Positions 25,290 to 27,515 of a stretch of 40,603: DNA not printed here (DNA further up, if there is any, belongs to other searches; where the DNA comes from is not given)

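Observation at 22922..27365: Translationally coupled type-IIG-like methyltransferase and AIPR protein: candidate two-gene defence cassette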

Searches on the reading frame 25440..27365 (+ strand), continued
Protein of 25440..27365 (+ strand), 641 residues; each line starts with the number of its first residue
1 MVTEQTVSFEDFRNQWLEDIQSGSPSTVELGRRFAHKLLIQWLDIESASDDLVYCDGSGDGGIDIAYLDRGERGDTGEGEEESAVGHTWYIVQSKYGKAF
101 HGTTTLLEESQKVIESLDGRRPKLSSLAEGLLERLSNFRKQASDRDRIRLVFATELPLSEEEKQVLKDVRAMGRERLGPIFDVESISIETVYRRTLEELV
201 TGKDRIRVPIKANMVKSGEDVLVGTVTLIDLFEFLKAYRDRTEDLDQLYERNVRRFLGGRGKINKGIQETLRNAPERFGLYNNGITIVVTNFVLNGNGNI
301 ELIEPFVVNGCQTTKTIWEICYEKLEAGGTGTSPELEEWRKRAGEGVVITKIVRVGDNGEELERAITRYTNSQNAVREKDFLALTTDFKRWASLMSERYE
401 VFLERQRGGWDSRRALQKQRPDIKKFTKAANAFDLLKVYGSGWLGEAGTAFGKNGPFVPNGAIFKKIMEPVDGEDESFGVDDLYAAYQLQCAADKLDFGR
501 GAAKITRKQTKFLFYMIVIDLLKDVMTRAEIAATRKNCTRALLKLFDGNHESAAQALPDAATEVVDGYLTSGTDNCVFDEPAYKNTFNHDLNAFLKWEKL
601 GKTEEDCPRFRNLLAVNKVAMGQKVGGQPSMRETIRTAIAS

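Call 67: search_dna_similar(query=window:25440-27362:+, collection=plasmids, mode=protein, max_rows=15)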
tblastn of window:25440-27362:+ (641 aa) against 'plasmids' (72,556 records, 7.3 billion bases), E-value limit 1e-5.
Records with a match: 92; places in all: 92; records where one place covers at least 80% of the query: 1.
Best place of each record, by identity: <60% 92.
By first word of the organism name: Klebsiella 45; Aeromonas 6; Enterococcus 4; Escherichia 3; Providencia 3; Lactococcus 3; Salmonella 2; Agrobacterium 2; Picosynechococcus 2; Burkholderia 2; and 19 more.
By predicted mobility (MOB-suite, as given by PLSDB): mobilizable 36; non-mobilizable 33; conjugative 23.
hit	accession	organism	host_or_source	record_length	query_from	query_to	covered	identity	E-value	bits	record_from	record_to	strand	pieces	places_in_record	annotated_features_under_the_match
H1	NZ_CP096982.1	Clostridium felsineum DSM 794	whole organism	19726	14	607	93%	26.0%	7e-29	130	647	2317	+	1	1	AIPR family protein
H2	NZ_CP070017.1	Klebsiella pneumoniae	Homo sapiens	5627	43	381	53%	25.0%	7e-6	57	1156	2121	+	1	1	AIPR family protein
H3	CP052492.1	Klebsiella pneumoniae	Homo sapiens,blood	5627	43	381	53%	25.0%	7e-6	57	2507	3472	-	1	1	AIPR family protein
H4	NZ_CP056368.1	Citrobacter freundii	culture,Wastewater effluent sample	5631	43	381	53%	24.7%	9e-6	57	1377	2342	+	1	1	AIPR family protein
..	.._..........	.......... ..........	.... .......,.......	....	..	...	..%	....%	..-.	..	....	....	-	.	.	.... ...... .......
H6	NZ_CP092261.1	Salmonella enterica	broiler chickens,mixed culture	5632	55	381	51%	25.0%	6e-6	57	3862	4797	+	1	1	AIPR family protein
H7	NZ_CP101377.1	Salmonella enterica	Homo sapiens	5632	55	381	51%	25.0%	6e-6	57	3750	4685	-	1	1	AIPR family protein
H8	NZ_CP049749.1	Rhodococcus fascians A21d2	Oenothera speciosa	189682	51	384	52%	24.0%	3e-9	69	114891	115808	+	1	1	AIPR family protein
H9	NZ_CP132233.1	Enterobacter hormaechei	mixed culture,soil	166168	55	381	51%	24.3%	8e-7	60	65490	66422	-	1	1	AIPR family protein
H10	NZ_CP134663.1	Escherichia coli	Larus michahellis,bacteria,cloaca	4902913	55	381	51%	23.8%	6e-6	57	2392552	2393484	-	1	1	none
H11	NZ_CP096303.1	Providencia sp. PROV224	Clinical or host-associated ...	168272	183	479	46%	24.6%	7e-7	61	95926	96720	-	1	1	AIPR family protein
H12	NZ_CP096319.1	Providencia sp. PROV161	Clinical or host-associated ...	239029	183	479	46%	24.6%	7e-7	61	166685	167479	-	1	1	AIPR family protein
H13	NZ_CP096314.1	Providencia sp. PROV170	Clinical or host-associated ...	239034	183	479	46%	24.6%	7e-7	61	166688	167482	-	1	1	AIPR family protein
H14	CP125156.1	Klebsiella pneumoniae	-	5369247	247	495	39%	28.0%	7e-10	70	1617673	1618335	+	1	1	AIPR family protein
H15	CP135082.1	Agrobacterium pusense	Single cell,Heavy rainforest soil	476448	247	443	31%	33.8%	4e-13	81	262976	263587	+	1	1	record has no annotation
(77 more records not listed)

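Call 78: search_protein_families(library=pfam, proteins=[L089:9290-10087:+, L089:10090-11961:+, L108:9568-11055:-, L139:2046-3242:+, L096:8017-8451:+, L104:7119-9806:-, L095:11949-12311:+, L091:2648-2923:+, L091:4703-5674:+], max_evalue=0.001)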
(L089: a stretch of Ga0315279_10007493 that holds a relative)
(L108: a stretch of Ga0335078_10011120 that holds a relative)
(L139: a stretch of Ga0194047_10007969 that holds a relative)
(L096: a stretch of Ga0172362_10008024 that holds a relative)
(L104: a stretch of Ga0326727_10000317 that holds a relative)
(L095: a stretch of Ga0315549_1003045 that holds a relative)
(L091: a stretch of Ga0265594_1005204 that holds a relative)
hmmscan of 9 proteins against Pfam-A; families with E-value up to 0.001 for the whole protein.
L089:9290-10087:+ (266 aa): 0 families

L089:10090-11961:+ (624 aa): 1 family
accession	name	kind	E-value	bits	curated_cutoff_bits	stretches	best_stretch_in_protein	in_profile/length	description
PF06508.19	QueC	-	1.5e-08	34.8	22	1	229-355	95-205/210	Queuosine biosynthesis protein QueC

L108:9568-11055:- (496 aa): 2 families
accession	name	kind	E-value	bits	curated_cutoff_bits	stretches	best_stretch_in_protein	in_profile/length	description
PF00589.27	Phage_integrase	-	6e-23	81.9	27.1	1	247-438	11-169/172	Phage integrase family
PF14659.12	Phage_int_SAM_3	-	0.00046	20.8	22.6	1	125-162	20-57/58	Phage integrase, N-terminal SAM-like domain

L139:2046-3242:+ (399 aa): 1 family
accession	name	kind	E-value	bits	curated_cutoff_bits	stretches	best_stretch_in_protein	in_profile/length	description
PF00571.33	CBS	-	3.3e-09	37.4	24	1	5-60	1-54/57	CBS domain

L096:8017-8451:+ (145 aa): 4 families
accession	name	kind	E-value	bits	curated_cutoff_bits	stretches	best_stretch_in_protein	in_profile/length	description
PF12728.13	HTH_17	-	6.7e-14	52.3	27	1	89-135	3-49/51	Helix-turn-helix domain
PF13384.12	HTH_23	-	0.00011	22.3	24.6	1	88-110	18-40/50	Homeodomain-like domain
PF21531.3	Rv2175c_wHTH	-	0.00046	20.5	27.1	1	89-127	17-55/57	DNA-binding protein Rv2175c, wHTH domain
PF13309.12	HTH_22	-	0.00066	20.1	29.6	0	89-108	43-62/63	HTH domain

L104:7119-9806:- (896 aa): 2 families
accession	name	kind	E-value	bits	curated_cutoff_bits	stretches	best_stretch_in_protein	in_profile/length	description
PF01555.25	N6_N4_Mtase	-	1e-22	81.6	26.7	2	344-608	2-212/221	DNA methylase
PF01170.24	UPF0020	-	2.1e-13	50.9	22.3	1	556-627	6-77/197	RMKL-like, methyltransferase domain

L095:11949-12311:+ (121 aa): 0 families

L091:2648-2923:+ (92 aa): 1 family
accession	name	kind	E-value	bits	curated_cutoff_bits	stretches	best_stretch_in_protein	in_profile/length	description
PF00565.23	SNase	-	1.8e-10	41.6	21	1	22-86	1-72/107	Staphylococcal nuclease homologue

L091:4703-5674:+ (324 aa): 1 family
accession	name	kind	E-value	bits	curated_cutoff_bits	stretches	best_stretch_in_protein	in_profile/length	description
PF06023.18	Csa1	-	1.7e-24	87.1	27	1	24-307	25-278/292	CRISPR-associated exonuclease Csa1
